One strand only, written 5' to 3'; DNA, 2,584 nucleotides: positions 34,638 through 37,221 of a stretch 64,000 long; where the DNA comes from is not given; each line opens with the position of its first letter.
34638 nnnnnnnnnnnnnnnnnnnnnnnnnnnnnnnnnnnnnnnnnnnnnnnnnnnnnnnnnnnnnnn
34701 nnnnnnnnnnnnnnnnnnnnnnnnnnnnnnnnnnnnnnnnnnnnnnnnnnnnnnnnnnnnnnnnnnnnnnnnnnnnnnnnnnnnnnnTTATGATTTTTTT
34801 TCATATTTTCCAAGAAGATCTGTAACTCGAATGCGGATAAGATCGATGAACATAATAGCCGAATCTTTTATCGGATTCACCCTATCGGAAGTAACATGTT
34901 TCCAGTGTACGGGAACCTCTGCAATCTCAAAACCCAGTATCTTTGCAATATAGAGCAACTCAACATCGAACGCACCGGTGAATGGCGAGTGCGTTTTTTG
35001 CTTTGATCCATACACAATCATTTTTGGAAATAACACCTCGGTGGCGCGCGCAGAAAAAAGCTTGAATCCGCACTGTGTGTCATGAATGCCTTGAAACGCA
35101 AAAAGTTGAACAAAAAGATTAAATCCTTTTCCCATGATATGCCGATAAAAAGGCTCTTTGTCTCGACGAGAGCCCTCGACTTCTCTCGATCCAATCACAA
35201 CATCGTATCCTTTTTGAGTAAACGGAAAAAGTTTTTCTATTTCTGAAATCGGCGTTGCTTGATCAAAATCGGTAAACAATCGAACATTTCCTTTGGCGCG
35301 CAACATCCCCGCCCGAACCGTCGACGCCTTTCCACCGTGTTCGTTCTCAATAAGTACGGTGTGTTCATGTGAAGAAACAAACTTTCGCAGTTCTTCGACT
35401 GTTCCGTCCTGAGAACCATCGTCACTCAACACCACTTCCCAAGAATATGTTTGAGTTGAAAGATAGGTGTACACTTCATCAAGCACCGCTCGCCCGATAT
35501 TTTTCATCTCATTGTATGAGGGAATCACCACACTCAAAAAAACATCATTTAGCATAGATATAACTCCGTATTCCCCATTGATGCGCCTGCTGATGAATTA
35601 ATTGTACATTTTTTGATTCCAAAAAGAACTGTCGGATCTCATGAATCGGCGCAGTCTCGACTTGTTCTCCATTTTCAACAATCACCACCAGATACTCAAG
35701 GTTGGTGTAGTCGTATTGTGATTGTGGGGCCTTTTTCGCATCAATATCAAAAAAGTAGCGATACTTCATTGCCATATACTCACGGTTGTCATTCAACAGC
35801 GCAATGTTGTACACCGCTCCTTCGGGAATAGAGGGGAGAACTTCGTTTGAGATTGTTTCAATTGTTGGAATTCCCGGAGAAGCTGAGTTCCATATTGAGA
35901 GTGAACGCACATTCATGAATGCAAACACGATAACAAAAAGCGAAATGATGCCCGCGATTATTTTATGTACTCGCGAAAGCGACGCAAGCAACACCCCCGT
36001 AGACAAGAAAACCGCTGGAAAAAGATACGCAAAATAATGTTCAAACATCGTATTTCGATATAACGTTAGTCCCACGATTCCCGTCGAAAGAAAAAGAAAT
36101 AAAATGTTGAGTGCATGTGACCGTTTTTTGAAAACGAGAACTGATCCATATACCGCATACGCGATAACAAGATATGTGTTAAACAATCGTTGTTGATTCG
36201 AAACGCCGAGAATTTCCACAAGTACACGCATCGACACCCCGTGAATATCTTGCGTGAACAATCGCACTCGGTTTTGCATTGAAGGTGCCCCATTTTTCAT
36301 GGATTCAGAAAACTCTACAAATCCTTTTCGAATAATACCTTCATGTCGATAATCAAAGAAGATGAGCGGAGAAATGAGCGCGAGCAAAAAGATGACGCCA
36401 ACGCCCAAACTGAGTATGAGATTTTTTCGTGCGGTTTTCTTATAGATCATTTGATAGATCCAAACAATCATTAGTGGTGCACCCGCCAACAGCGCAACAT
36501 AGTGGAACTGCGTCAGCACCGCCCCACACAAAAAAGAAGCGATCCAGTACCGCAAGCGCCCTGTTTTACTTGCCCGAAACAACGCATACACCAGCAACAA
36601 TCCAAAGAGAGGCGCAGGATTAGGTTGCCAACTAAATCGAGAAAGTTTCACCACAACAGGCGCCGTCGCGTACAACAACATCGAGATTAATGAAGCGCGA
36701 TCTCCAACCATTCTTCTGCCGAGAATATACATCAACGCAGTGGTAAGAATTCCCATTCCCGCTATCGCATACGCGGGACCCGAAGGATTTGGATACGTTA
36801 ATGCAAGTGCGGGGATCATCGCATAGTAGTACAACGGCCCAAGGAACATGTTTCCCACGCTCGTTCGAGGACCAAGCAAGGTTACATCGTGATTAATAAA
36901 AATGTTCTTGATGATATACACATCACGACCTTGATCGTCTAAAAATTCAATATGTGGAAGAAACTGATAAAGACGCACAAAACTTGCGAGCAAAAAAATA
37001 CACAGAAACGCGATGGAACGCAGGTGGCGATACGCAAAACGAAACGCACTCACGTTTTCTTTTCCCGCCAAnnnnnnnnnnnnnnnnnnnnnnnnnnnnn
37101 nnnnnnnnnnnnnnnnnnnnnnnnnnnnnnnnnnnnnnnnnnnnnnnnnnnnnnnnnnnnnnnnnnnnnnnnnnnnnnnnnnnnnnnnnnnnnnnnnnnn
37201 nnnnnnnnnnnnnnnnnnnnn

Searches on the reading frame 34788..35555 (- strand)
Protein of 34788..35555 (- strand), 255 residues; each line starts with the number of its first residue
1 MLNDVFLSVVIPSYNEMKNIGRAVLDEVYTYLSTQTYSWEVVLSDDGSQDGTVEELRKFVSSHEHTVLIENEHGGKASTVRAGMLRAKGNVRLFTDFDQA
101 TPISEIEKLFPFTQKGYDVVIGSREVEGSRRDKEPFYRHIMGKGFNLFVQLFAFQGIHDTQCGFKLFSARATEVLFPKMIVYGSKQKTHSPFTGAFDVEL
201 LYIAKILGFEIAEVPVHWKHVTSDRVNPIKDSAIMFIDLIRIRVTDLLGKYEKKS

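Call 4: search_protein_families(library=pfam, proteins=[window:34788-35555:-])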
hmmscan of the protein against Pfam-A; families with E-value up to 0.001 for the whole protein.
window:34788-35555:- (255 aa): 3 families
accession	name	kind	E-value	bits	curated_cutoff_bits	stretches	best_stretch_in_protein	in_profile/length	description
PF00535.33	Glycos_transf_2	-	7.3e-23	81.8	23.3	1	8-175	1-167/168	Glycosyl transferase family 2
PF13641.12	Glyco_tranf_2_3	-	4.7e-05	23.9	27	1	7-215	3-205/230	Glycosyltransferase like family 2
PF10111.15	Glyco_tranf_2_2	-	6.5e-05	23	27.3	1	8-109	1-102/276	Glycosyltransferase like family 2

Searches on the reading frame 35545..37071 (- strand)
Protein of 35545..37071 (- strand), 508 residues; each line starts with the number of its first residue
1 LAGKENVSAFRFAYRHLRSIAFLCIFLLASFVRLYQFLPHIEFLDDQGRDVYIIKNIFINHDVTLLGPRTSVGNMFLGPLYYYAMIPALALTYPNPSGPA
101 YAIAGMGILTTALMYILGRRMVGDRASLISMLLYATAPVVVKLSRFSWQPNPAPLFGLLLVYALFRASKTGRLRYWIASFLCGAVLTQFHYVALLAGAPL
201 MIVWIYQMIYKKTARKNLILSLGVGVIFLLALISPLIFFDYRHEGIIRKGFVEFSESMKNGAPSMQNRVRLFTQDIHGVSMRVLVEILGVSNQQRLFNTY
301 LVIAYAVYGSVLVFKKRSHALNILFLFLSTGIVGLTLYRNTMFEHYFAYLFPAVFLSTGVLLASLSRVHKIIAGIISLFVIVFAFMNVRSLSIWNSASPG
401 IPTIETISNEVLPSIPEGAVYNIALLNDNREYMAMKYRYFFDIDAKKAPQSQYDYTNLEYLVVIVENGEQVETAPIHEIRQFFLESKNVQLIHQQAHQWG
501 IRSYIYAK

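Call 4: search_protein_families(library=pfam, proteins=[window:35545-37071:-])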
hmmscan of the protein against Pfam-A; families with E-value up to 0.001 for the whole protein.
window:35545-37071:- (508 aa): 1 family
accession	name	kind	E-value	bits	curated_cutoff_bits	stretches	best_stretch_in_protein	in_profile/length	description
PF13231.12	PMT_2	-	1.2e-09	39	26.1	1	106-236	31-157/160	Dolichyl-phosphate-mannose-protein mannosyltransferase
